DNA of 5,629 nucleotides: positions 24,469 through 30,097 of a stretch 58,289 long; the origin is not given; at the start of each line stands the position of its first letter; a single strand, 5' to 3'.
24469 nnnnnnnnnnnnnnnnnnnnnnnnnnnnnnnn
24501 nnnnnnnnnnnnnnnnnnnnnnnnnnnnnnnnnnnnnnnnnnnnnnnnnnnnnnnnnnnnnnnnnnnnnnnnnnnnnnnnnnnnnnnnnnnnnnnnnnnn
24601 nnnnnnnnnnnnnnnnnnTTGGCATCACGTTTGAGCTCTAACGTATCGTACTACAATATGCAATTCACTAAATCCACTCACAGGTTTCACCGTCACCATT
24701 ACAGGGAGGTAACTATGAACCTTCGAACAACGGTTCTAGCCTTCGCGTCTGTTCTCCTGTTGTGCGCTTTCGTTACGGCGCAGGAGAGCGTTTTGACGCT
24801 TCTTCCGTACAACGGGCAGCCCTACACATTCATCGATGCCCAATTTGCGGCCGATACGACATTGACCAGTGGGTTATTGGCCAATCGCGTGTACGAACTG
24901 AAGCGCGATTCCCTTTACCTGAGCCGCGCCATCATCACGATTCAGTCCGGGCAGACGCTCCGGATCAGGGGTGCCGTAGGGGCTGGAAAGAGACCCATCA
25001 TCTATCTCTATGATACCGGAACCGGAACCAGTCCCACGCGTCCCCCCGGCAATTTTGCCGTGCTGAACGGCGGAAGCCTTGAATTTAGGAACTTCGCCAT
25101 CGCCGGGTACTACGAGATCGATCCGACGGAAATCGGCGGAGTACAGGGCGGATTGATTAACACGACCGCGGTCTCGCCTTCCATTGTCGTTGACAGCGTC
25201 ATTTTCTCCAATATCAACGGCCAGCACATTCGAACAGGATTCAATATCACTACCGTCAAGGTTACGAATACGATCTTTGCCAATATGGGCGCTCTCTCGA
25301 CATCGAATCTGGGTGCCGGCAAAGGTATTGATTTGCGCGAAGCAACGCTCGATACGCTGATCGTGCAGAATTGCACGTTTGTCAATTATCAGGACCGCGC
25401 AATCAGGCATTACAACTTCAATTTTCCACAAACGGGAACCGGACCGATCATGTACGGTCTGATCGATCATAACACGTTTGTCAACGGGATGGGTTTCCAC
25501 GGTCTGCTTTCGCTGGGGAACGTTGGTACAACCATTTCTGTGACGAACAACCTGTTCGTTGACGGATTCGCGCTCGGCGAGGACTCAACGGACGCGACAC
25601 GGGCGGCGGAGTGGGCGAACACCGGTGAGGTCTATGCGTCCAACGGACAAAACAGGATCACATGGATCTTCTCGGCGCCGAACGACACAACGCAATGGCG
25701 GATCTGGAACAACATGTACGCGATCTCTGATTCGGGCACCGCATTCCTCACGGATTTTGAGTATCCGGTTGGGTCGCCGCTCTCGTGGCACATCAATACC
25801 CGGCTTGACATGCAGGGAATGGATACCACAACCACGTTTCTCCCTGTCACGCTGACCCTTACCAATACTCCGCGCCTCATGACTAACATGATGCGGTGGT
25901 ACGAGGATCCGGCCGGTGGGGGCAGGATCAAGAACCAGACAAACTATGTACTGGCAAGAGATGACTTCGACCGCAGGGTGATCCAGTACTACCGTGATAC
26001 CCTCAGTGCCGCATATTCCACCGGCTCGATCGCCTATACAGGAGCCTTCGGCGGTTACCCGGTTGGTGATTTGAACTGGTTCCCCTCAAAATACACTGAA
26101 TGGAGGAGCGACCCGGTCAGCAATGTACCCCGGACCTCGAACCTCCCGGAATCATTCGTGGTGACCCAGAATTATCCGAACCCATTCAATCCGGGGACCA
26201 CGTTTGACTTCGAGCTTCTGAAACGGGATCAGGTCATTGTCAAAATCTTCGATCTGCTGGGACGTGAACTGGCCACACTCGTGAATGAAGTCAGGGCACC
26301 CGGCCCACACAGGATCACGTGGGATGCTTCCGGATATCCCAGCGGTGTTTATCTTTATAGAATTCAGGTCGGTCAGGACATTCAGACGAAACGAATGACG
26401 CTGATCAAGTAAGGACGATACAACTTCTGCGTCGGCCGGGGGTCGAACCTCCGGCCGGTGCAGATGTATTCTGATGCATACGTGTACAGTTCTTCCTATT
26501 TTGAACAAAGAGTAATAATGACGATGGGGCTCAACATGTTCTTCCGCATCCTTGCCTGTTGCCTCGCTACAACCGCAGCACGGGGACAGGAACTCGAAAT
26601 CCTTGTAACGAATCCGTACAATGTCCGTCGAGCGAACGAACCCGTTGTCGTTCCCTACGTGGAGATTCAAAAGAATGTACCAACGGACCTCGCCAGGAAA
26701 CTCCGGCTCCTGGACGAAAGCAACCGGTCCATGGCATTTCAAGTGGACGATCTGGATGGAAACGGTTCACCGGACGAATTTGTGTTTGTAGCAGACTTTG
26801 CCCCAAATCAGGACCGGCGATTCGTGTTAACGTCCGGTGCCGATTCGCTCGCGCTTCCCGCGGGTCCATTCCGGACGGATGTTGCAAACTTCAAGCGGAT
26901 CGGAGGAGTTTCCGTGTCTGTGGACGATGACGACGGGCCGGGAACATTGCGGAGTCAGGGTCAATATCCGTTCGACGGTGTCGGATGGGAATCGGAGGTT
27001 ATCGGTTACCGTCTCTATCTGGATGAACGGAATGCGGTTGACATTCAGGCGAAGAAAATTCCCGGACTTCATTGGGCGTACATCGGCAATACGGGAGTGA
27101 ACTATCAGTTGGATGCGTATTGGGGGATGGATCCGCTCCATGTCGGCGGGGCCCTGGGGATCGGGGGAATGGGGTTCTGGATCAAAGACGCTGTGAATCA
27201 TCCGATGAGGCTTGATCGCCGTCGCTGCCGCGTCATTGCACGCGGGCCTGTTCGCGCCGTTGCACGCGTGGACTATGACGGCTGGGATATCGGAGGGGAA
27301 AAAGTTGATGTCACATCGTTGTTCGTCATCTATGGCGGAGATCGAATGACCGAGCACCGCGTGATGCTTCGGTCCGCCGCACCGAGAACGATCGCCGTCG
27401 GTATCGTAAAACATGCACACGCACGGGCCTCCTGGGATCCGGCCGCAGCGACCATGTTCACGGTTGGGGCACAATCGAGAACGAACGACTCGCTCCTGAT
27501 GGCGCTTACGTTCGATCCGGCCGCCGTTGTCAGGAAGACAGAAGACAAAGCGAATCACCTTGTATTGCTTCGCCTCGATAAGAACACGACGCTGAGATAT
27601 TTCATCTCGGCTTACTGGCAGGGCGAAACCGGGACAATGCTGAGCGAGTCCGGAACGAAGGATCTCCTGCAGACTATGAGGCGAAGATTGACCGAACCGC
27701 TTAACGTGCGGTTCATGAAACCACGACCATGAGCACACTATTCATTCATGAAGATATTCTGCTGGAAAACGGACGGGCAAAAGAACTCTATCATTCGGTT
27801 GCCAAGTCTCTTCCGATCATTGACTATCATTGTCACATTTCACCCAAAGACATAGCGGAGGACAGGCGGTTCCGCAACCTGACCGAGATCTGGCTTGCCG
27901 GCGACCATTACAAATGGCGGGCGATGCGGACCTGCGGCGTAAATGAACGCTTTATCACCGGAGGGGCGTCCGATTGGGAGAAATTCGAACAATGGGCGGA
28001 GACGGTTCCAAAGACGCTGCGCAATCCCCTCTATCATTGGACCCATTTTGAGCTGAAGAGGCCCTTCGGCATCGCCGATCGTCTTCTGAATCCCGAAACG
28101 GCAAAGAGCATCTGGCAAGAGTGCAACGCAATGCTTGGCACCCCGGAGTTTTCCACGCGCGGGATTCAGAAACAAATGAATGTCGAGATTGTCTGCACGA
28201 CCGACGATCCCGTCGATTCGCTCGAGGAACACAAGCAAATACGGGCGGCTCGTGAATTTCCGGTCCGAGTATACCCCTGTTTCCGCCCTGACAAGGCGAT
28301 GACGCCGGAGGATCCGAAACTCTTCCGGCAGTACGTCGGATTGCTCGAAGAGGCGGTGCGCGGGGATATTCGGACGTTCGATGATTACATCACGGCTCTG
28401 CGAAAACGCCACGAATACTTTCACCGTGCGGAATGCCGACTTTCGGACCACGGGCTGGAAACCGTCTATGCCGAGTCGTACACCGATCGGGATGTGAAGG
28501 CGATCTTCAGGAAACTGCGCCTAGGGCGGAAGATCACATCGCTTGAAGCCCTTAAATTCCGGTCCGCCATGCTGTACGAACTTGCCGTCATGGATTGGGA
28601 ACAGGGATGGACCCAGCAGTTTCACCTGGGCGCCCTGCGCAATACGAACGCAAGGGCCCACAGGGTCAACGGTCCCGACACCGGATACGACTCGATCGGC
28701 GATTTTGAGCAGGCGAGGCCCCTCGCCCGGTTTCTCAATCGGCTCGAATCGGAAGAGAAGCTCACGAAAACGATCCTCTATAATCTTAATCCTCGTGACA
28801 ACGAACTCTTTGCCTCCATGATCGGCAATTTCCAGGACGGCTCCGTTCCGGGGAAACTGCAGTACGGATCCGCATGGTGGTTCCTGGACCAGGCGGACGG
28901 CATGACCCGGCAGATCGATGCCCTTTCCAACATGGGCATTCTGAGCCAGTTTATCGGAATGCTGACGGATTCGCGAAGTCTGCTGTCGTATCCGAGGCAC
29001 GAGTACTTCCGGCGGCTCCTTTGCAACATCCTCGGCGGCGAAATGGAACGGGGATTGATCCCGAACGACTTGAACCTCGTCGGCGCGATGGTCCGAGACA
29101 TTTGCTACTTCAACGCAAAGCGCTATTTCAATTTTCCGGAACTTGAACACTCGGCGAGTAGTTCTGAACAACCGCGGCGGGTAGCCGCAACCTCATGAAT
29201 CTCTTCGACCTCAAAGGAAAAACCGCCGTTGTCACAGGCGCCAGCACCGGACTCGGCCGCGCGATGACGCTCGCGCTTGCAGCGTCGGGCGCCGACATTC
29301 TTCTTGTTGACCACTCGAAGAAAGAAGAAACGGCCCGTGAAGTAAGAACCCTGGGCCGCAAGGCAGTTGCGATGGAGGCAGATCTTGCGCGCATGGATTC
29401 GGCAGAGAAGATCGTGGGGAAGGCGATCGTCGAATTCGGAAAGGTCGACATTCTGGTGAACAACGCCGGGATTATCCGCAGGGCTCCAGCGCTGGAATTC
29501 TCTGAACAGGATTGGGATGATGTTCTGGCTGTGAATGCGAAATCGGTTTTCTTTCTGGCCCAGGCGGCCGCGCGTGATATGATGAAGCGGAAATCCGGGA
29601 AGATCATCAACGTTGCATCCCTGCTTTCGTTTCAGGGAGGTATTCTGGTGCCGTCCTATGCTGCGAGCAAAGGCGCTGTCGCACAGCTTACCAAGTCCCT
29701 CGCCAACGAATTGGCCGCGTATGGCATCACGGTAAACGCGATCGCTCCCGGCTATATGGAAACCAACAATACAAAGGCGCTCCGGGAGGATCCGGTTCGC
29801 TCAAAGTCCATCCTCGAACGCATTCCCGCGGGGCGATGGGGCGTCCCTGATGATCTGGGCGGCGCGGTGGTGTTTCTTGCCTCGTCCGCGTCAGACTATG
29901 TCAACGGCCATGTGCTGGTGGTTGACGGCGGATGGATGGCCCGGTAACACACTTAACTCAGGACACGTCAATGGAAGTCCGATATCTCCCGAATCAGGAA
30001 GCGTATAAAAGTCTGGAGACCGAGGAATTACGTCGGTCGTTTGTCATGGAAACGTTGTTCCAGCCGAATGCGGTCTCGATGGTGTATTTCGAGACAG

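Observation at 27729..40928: Hexuronate operon lacking uxaA/uxaB/uxuA but carrying UxaE, a LarA-like epimerase candidate, a PdxB-like dehydrogenase and gnd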

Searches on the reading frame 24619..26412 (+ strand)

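Call 9: search_protein_families(library=pfam, proteins=[window:24619-26412:+], max_evalue=0.00001)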
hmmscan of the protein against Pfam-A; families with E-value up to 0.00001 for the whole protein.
window:24619-26412:+ (597 aa): 1 family
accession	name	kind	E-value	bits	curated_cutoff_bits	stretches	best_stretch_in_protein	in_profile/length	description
PF18962.6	Por_Secre_tail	-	5.8e-07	30.1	27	1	519-593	2-73/75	Secretion system C-terminal sorting domain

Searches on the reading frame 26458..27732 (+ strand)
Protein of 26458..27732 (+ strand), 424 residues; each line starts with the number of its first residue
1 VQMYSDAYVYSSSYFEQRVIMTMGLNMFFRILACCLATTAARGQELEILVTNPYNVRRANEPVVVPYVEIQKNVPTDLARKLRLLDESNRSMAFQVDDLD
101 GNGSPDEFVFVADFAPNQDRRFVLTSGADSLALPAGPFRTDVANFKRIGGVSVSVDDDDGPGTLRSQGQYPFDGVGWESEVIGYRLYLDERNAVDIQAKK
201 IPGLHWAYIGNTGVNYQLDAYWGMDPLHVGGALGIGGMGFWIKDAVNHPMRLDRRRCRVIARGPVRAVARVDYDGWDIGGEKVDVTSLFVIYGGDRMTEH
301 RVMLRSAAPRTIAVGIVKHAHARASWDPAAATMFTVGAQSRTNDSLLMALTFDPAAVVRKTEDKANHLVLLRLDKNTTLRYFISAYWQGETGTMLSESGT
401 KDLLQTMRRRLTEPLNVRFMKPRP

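Call 4: search_protein_families(library=ncbifam, proteins=[window:26458-27732:+])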
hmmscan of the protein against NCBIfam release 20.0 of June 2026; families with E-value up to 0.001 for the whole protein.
window:26458-27732:+ (424 aa): 1 family
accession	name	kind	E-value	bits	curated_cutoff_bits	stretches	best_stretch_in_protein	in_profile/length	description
NF058564.1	BT_3233_fam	equivalog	5.7e-31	107.9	320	2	172-417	95-354/354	BT3233 family polysaccharide utilization protein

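Call 9: search_protein_families(library=pfam, proteins=[window:26458-27732:+], max_evalue=0.00001)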
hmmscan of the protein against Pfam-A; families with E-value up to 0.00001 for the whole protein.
window:26458-27732:+ (424 aa): 1 family
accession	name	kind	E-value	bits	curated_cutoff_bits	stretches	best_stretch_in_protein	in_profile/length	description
PF16153.10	DUF4861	-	5.7e-69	233.3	22.3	1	50-417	1-380/380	Domain of unknown function (DUF4861)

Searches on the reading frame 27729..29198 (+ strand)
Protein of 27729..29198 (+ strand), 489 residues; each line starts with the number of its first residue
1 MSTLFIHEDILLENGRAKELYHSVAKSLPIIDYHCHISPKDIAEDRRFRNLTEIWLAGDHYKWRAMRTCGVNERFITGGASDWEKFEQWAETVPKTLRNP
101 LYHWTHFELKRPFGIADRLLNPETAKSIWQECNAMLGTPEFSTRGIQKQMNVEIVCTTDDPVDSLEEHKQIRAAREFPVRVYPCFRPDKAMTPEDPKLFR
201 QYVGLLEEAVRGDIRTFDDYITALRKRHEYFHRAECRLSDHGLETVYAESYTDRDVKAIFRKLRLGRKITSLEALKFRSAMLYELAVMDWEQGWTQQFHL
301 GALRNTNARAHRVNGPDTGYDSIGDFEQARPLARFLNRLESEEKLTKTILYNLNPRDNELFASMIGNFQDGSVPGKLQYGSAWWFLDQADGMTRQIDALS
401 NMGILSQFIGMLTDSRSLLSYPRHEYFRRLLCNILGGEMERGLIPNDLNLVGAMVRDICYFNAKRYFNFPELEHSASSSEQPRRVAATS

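Call 3: search_protein_families(library=pfam, proteins=[window:27729-29198:+])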
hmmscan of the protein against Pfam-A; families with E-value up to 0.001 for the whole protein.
window:27729-29198:+ (489 aa): 1 family
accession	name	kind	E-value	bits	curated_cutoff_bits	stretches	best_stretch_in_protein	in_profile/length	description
PF02614.20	UxaC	-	2.2e-198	660.2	25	1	5-467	4-464/464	Glucuronate isomerase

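Call 4: search_protein_families(library=ncbifam, proteins=[window:27729-29198:+])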
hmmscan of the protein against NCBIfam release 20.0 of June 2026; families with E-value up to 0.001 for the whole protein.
window:27729-29198:+ (489 aa): 1 family
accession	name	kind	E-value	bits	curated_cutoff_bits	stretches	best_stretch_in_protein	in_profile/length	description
NF002794.0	PRK02925.1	equivalog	1.6e-186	620.8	387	1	4-469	3-459/459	glucuronate isomerase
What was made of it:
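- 27729..29198 (+): uxaC, glucuronate/galacturonate isomerase. NF002794 at 621 bits against a cutoff of 387 (calls 3, 4).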

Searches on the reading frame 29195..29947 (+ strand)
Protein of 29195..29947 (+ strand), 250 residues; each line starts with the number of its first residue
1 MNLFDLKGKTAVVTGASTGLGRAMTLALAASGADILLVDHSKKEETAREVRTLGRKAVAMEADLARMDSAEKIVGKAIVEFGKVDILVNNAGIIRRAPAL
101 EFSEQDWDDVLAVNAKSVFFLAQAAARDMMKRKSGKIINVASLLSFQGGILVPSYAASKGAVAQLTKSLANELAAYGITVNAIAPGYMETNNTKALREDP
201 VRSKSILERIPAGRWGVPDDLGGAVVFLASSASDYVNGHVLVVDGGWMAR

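Call 3: search_protein_families(library=pfam, proteins=[window:29195-29947:+])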
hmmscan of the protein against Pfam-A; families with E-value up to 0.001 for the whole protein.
window:29195-29947:+ (250 aa): 4 families
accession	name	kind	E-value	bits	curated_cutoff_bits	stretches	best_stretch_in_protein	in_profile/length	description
PF00106.31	adh_short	-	5.8e-62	209.1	26.6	1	9-199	1-193/195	short chain dehydrogenase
PF13561.12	adh_short_C2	-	6.1e-62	209.7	27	1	15-247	1-235/236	Enoyl-(Acyl carrier protein) reductase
PF08659.16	KR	-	1.6e-11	44.9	22.6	1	10-181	2-171/180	KR domain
PF01370.27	Epimerase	-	7.7e-05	22.6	20.9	0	12-129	2-106/240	NAD dependent epimerase/dehydratase family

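Call 4: search_protein_families(library=ncbifam, proteins=[window:29195-29947:+])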
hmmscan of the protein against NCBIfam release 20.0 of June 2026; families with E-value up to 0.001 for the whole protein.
window:29195-29947:+ (250 aa): 235 families (the best 25 are shown)
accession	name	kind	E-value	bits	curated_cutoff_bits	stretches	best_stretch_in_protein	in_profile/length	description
TIGR01832.1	kduD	equivalog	1.2e-112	375.5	338.85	1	4-250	1-248/248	2-dehydro-3-deoxy-D-gluconate 5-dehydrogenase KduD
NF005390.0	PRK06935.1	equivalog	6.9e-109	363.2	369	1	1-250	8-258/258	2-dehydro-3-deoxy-D-gluconate 5-dehydrogenase KduD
NF006528.0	PRK08993.1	subfamily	4.1e-106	354.1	430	1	1-250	3-253/253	2-dehydro-3-deoxy-D-gluconate 5-dehydrogenase KduD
NF005983.0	PRK08085.1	equivalog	2.4e-75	253.4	408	1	2-248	3-251/254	gluconate 5-dehydrogenase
NF005559.1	PRK07231.1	subfamily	1.2e-71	241.2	215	1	6-248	2-248/249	glucose 1-dehydrogenase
NF005711.0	PRK07523.1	subfamily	3.6e-70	236.5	413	1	1-248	3-252/255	SDR family oxidoreductase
NF005488.0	PRK07097.1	equivalog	6e-70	235.4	369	1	2-249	4-259/266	gluconate 5-dehydrogenase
NF006070.0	PRK08213.1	subfamily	4.4e-69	232.9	279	1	2-248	6-257/259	gluconate 5-dehydrogenase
TIGR01830.1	3oxo_ACP_reduc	equivalog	4.6e-69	232.8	297.75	1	11-247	1-238/239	3-oxoacyl-[acyl-carrier-protein] reductase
NF004198.0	PRK05653.1-3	equivalog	5.4e-65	219.3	296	1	6-247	5-246/248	3-oxoacyl-ACP reductase FabG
NF004197.0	PRK05653.1-1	equivalog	2.5e-62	210.7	332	1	5-248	4-247/249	3-oxoacyl-ACP reductase FabG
NF004778.0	PRK06124.1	equivalog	3.3e-62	210.2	303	1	2-249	5-254/256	SDR family oxidoreductase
NF005309.0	PRK06841.1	subfamily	2.3e-61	207.5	286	1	3-248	10-253/255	GolD/DthD family dehydrogenase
NF052558.1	MBtsdlDhBudC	equivalog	8.8e-61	205.6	270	1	7-249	2-243/250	meso-2,3-butanediol dehydrogenase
NF004791.0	PRK06138.1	equivalog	1.4e-60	204.8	312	1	5-249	2-251/252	SDR family oxidoreductase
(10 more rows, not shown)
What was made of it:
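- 29195..29947 (+): kduD, 2-dehydro-3-deoxy-D-gluconate 5-dehydrogenase. TIGR01832 at 375.5 against 338.85 (call 4).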
